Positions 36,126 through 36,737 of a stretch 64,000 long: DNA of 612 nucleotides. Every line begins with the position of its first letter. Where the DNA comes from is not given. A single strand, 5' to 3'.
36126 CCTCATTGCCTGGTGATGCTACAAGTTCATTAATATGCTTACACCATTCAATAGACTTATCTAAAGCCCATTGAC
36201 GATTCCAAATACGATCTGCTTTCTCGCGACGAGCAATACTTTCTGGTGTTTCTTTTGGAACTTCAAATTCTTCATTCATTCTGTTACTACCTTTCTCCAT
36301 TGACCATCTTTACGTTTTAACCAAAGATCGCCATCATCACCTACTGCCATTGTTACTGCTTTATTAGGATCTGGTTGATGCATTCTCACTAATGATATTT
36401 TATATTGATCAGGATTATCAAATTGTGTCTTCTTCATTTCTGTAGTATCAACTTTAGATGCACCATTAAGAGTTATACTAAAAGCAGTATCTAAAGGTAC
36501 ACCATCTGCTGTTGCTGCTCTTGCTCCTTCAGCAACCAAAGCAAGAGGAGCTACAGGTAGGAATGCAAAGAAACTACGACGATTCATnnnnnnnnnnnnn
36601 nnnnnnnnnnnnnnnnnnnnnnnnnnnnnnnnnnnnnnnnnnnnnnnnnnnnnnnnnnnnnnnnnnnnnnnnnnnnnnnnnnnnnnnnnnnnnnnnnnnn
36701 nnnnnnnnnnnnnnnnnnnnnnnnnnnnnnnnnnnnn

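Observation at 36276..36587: Phage-encoded small protein with a twin-arginine (Tat) export signal in a locally GC-richer patch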

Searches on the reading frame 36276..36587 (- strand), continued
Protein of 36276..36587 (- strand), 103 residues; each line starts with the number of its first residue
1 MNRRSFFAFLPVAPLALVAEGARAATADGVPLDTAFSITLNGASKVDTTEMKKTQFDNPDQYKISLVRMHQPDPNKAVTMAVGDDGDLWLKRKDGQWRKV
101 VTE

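Call 39: find_related_loci(query=A1, collection=genome_contigs, flank=5000)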
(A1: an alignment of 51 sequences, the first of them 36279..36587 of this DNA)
Query A1 (103 aa) in genome_contigs; peptide patterns used: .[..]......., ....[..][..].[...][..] (x = any residue, [..] = any of these).
168 stretches matched a pattern, but none encodes a relative of the query by tblastn (E <= 1e-3).

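Call 51: fold_search(model_id=the predicted structure, library=viral)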
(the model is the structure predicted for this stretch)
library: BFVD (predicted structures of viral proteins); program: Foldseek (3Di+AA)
matches with E <= 10: 249; with E <= 0.001: 0
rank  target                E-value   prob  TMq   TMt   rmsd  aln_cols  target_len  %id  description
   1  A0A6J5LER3            2.6e-03  1.00  0.44  0.40  13.4       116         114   26  Uncharacterized protein [uncultured Caudovirales phage]
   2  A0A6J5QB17            1.1e-02  0.97  0.29  0.32  16.7        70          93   34  Uncharacterized protein [uncultured Caudovirales phage]
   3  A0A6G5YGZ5            5.6e-01  0.23  0.24  0.10  15.7        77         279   10  (no name in the UniProt tables at hand)
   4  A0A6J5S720            5.6e-01  0.11  0.15  0.10  11.0        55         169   25  Uncharacterized protein [uncultured Caudovirales phage]
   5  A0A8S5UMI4            6.8e-01  0.72  0.23  0.18   1.6        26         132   31  Uncharacterized protein [Myoviridae sp. ctCo31]
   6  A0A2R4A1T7            7.2e-01  0.08  0.17  0.15  12.4        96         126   12  (no name in the UniProt tables at hand)
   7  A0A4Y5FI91            7.7e-01  0.13  0.17  0.23  10.4        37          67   16  Uncharacterized protein [Lactobacillus phage SAC12B]
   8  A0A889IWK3            1.0e+00  0.25  0.28  0.06  15.1        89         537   10  Tegument protein [Otarine gammaherpesvirus 4]
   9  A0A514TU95            1.0e+00  0.23  0.22  0.29   2.9        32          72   16  Uncharacterized protein [Aeromonas phage 4_D05]
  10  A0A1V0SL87            1.1e+00  0.23  0.30  0.07  11.2        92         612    3  DUF4116 domain-containing protein [Klosneuvirus KNV1]
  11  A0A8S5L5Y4            1.1e+00  0.08  0.19  0.22  11.2       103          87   10  Uncharacterized protein [Siphoviridae sp. ctD4R19]
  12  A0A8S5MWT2            1.3e+00  0.10  0.27  0.19  21.8        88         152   18  Dec protein, OB-Fold, Decoration, VIRAL PROTEIN [Siphoviridae sp. ct91l7]
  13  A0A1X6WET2            1.3e+00  0.12  0.25  0.02  18.3        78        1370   19  (no name in the UniProt tables at hand)
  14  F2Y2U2                1.5e+00  0.47  0.23  0.37   1.6        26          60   31  (no name in the UniProt tables at hand)
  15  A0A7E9                1.5e+00  0.04  0.17  0.16  16.8       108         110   14  Uncharacterized protein [Microcystis phage LMM01]
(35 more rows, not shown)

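Call 52: search_dna_similar(collection=phages, mode=protein, query=P0125, max_evalue=0.1, max_rows=15)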
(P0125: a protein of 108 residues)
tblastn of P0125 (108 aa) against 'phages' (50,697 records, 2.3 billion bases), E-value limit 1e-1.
No match.

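Call 53: search_dna_similar(collection=phages, mode=protein, query=P0115, max_evalue=0.1, max_rows=15)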
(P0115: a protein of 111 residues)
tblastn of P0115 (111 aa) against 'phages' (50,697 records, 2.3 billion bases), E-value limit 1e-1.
No match.

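Call 54: search_dna_similar(collection=phages, mode=protein, query=L067:3784-4233:+, max_evalue=0.01, max_rows=15)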
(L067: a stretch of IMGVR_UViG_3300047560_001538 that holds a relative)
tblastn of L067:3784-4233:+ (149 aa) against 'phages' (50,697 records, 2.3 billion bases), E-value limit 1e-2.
No match.

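Call 55: find_encoding_contigs(protein=P0125, flank=6000, max_places=2)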
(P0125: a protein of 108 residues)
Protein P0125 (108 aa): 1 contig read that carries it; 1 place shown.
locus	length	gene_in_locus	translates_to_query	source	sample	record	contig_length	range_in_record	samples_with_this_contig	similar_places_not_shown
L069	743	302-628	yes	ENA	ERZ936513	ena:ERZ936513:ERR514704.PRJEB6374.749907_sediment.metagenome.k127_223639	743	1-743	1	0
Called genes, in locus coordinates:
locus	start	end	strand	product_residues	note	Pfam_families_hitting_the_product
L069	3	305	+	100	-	?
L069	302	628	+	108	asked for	-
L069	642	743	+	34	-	?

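Call 56: find_encoding_contigs(protein=P0089, flank=6000, max_places=2)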
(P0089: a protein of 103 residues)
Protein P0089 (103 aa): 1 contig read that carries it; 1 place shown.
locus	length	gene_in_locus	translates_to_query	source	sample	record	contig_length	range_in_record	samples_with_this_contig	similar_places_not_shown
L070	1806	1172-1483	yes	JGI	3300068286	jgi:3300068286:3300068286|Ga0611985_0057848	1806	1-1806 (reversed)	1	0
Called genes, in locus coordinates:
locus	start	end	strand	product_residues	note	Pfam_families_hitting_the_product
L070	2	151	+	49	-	?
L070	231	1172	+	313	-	PF13191:AAA_16 (faint), PF13173:AAA_14 (weak), PF13401:AAA_22 (faint), PF00004:AAA, PF13177:DNA_pol3_delta2, PF21328:Gp44_lid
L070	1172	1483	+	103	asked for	-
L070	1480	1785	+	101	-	-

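Call 59: search_solved_structures(query=A1, max_evalue=1, show_alignments=3)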
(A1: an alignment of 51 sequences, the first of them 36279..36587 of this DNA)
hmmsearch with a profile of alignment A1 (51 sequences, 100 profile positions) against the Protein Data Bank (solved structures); distinct sequences matched with E-value up to 1: 3.
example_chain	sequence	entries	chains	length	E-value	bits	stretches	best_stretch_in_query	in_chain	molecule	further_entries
2a3n_A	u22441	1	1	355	0.19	15.5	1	11-58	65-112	putative glucosamine-fructose-6-phosphate aminotransferase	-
8glr_A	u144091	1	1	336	0.19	15.5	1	11-58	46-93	SIS domain-containing protein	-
9p7r_A1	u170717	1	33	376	0.74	13.6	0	32-87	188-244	Flagellin B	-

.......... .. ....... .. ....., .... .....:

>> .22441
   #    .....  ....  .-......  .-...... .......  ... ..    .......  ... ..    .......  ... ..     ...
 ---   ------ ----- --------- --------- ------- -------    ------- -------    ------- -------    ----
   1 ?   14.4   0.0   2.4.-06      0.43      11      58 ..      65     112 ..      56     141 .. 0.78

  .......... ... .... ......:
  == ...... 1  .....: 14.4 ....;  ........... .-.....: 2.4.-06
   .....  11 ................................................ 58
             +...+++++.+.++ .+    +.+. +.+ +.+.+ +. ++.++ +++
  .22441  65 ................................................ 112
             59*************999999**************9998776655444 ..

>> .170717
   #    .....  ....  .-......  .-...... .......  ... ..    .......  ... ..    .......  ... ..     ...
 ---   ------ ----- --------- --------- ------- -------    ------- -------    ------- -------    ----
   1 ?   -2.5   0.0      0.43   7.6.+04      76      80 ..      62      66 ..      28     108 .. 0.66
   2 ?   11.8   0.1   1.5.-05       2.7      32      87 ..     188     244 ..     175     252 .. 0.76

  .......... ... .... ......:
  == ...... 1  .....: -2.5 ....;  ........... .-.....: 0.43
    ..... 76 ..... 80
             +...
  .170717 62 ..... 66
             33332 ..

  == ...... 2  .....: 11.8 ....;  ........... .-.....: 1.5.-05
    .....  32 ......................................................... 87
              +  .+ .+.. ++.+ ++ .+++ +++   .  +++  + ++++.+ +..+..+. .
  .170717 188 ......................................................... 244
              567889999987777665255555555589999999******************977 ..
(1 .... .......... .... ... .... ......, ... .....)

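Call 60: search_protein_families(library=pfam, proteins=[L067:3784-4233:+, L065:4105-4398:+, L022:4279-4700:+], max_evalue=0.05)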
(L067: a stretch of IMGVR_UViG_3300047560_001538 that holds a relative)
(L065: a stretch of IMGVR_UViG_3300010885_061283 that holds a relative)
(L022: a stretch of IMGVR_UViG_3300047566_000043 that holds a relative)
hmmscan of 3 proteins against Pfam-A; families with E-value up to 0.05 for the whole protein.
L067:3784-4233:+ (149 aa): 0 families

L065:4105-4398:+ (97 aa): 0 families

L022:4279-4700:+ (140 aa): 0 families

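Call 68: search_protein_families(library=phrogs, alignment_id=A4, max_evalue=0.01)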
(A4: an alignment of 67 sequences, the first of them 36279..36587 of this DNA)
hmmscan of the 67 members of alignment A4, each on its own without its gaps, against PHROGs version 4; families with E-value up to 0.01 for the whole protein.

A. member 1, window:36279-36587:- (103 aa): 0 families

B. families by the number of members that match (of 67 scanned): 3 families
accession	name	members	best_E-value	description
phrog_4333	-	1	0.0066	-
phrog_33215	-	1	0.0086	-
phrog_18629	-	1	0.0097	tail protein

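Call 71: find_homologous_proteins(query=L067:3784-4233:+, max_evalue=0.001)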
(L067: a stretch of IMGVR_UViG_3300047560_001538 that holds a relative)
Query L067:3784-4233:+ (149 aa): 49 proteins with E <= 0.001 among 68 candidates.
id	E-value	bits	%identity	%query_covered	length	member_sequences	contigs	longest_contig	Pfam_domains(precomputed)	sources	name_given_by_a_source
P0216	2.6e-90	318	100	97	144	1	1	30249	-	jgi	jgi:hypothetical protein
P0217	1.1e-82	293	89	100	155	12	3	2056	-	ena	-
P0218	2.9e-65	237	70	100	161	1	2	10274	-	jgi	jgi:hypothetical protein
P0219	4.2e-62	227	74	100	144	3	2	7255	-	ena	-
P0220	2.4e-55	205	66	100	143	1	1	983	-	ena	-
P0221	7.0e-52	193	65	100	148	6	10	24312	-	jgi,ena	-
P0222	3.9e-51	191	62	100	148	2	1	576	-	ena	-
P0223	1.1e-49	186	60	100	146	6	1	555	-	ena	-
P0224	6.9e-47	177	58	100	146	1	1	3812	-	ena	-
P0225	3.9e-33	133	48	100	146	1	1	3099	-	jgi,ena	jgi:hypothetical protein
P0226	4.2e-31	126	45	100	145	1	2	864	-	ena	-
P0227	1.1e-29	122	45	99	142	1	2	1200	-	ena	-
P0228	2.8e-29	120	44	99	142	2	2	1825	-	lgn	-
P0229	1.4e-26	111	42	99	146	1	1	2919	-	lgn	-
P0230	2.1e-24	104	41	99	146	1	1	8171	-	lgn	-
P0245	3.0e-17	81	45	88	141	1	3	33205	-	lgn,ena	-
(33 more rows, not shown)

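Call 78: find_encoding_contigs(protein=P0245, flank=4000, max_places=2)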
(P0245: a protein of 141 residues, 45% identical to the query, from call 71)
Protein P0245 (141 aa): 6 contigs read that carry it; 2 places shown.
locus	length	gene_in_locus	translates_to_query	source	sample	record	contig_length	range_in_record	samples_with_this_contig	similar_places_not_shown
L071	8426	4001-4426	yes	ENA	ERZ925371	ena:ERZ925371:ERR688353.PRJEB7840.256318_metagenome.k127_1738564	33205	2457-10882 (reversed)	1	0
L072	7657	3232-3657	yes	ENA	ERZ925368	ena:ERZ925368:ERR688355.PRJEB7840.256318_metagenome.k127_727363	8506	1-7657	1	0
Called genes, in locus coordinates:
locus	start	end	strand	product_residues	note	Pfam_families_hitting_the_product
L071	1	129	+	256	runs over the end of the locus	PF02562:PhoH, PF13245:AAA_19 (faint), PF13604:AAA_30 (faint)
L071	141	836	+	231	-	PF12705:PDDEXK_1 (faint)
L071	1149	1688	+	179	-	PF05118:Asp_Arg_Hydrox, PF07883:Cupin_2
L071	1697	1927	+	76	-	-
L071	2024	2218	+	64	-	-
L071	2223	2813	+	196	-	-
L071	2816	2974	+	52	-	-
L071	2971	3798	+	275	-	PF00793:DAHP_synth_1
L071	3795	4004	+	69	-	-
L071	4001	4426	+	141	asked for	-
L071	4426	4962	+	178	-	PF07883:Cupin_2, PF06945:DUF1289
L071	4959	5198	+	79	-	PF16805:Trans_coact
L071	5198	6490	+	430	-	PF26128:Gad2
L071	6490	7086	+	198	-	PF08993:T4_Gp59_N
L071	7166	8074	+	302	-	PF08804:gp32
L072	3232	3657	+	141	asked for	-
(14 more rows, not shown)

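Call 79: find_encoding_contigs(protein=P0221, flank=4000, max_places=2)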
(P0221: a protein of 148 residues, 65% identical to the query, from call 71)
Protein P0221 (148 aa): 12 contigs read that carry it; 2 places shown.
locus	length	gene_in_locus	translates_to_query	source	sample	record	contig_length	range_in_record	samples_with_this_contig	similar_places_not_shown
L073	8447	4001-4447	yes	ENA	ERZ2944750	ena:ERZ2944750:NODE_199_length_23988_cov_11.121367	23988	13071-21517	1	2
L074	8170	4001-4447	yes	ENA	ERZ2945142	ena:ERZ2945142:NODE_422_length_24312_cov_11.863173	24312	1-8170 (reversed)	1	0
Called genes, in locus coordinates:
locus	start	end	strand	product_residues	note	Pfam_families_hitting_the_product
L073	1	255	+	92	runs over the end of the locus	-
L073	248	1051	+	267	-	-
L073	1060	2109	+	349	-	PF00154:RecA_N (weak), PF21134:T4_UVSX_C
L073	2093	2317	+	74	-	-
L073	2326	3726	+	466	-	PF03796:DnaB_C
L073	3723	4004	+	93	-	-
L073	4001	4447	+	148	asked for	-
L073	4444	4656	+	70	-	-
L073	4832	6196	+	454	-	-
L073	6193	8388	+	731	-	PF19782:DUF6267, PF01467:CTP_transf_like (weak)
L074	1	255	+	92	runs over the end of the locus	-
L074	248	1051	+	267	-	-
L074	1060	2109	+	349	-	PF00154:RecA_N (weak), PF21134:T4_UVSX_C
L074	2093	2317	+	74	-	-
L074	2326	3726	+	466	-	PF03796:DnaB_C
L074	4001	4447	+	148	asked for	-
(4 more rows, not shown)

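Call 85: predict_structure(alignment_id=A7)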
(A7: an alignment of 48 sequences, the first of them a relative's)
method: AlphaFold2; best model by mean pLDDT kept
length: 148 residues; sequences in the alignment: 48
mean_pLDDT: 67.4   pTM: 0.48
mean pLDDT of the five models: 67.4, 67.0, 66.8, 66.0, 62.7
residues with pLDDT >= 90: 1; 70-90: 83; 50-70: 22; < 50: 42
segments of 3 or more residues with pLDDT < 50: 11-14, 19-33, 35-54
pLDDT, mean of each block of 10 residues (from residue 1): 53 47 40 41 40 58 80 84 86 70 83 86 88 84 73
secondary structure, 60 per line:
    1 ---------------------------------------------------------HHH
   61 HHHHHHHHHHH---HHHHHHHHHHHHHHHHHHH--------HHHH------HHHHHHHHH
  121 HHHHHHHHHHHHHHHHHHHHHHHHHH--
elements in order: H58-71 H75-93 H102-105 H112-146

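Call 90: find_related_loci(query=A8, collection=genome_contigs, flank=5000)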
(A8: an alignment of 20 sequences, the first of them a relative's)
Query A8 (108 aa) in genome_contigs; peptide patterns used: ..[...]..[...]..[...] (x = any residue, [..] = any of these).
63 stretches matched a pattern, but none encodes a relative of the query by tblastn (E <= 1e-3).

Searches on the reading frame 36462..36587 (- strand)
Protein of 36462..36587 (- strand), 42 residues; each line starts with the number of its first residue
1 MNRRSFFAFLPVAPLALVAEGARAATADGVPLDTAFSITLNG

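Call 63: search_protein_families(library=pfam, proteins=[window:36462-36587:-], max_evalue=10)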
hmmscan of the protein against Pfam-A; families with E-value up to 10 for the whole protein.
seq(42 aa): 0 families
